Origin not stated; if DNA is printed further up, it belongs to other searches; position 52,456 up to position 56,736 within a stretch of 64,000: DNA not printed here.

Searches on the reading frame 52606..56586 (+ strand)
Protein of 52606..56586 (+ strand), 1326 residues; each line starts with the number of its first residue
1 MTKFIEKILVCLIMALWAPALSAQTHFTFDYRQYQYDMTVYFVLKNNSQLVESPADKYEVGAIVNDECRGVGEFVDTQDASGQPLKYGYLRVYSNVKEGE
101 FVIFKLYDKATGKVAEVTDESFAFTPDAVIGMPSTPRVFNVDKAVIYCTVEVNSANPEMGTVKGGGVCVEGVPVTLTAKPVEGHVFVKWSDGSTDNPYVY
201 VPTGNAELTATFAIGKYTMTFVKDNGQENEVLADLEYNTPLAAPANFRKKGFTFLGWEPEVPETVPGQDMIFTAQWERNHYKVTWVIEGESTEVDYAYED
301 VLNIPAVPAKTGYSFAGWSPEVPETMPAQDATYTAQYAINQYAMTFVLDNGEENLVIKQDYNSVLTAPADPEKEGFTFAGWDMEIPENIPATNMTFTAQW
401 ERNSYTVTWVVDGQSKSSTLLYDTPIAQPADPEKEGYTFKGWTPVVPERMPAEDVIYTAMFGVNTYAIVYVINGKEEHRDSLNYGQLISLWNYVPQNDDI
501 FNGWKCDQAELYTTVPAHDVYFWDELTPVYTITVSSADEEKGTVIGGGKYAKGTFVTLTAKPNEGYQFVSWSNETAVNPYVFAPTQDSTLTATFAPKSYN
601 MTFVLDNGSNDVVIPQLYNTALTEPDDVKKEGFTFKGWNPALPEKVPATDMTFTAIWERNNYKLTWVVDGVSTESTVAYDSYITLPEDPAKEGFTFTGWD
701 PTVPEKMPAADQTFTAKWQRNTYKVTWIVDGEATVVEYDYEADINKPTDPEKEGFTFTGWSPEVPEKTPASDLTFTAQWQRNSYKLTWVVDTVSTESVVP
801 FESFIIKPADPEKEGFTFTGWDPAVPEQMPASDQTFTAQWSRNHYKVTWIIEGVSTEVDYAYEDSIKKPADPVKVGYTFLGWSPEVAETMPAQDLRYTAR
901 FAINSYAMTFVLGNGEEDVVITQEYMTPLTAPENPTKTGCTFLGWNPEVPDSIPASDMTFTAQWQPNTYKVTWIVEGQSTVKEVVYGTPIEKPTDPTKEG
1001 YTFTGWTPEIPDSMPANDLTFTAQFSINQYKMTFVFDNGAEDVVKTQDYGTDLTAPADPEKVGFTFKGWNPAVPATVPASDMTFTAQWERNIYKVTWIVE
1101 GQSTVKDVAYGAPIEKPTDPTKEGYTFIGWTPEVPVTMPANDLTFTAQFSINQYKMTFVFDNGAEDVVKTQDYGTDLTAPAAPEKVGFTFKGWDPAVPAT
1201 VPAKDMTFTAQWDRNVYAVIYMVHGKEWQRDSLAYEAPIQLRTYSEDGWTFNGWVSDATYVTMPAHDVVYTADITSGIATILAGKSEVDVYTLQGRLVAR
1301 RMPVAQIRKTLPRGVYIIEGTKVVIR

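Call 6: search_protein_families(library=pfam, proteins=[window:52606-56586:+], max_evalue=1)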
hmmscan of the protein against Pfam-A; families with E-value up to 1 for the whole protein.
window:52606-56586:+ (1326 aa): 9 families
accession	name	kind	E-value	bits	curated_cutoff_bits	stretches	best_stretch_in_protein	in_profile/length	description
PF09479.16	Flg_new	-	4.4e-113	369.9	27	16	969-1009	1-41/65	Listeria-Bacteroides repeat domain (List_Bact_rpt)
PF18998.6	Flg_new_2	-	6.5e-39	132.2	23.6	6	533-597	2-72/73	Divergent InlB B-repeat domain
PF15752.10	DUF4688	-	2.4e-05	24.3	27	1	808-881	127-202/400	Domain of unknown function (DUF4688)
PF13650.11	Asp_protease_2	-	2.6e-05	25.3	24.3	0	1148-1220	2-75/90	Aspartyl protease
PF13975.11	gag-asp_proteas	-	0.00033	21.6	28.2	0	1024-1065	2-43/92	gag-polyprotein putative aspartyl protease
PF16561.11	AMPK1_CBM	-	0.00074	20.1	26.8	0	695-735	19-59/85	Glycogen recognition site of AMP-activated protein kinase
PF21817.3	CapR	-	0.007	17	24.2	0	803-822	3-21/67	CapR homology domain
PF08191.17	LRR_adjacent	-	0.47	11.1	21.8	0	282-307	19-44/57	LRR adjacent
PF16042.10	DUF4794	-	0.53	11.8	25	0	311-334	2-25/75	Domain of unknown function (DUF4794)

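Call 12: search_protein_families(library=ncbifam, proteins=[window:52606-56586:+], max_evalue=1)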
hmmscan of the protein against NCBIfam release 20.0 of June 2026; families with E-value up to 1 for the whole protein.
window:52606-56586:+ (1326 aa): 6 families
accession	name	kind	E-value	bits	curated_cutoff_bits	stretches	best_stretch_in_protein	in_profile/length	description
NF033189.1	internalin_A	exception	8.6e-113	378.2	1600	9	1012-1133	549-677/799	class 1 internalin InlA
NF033188.1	internalin_H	exception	4.4e-93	312.8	1050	14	951-1007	397-453/548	InlH/InlC2 family class 1 internalin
TIGR02543.1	List_Bact_rpt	repeat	3.1e-37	126.7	20.95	9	1120-1152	1-43/44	TIGR02543 family repeat protein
TIGR02281.1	clan_AA_DTGA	subfamily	1.2e-07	32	57.95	0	1144-1173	11-40/121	TIGR02281 family clan AA aspartic protease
NF041931.2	MzaA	equivalog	0.031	13.1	800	0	1117-1153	164-200/726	MZA anti-phage system associated sigma-70 family RNA polymerase sigma factor MzaA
TIGR04183.1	Por_Secre_tail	domain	0.086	12.8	23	1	1279-1319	14-57/72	T9SS type A sorting domain-containing protein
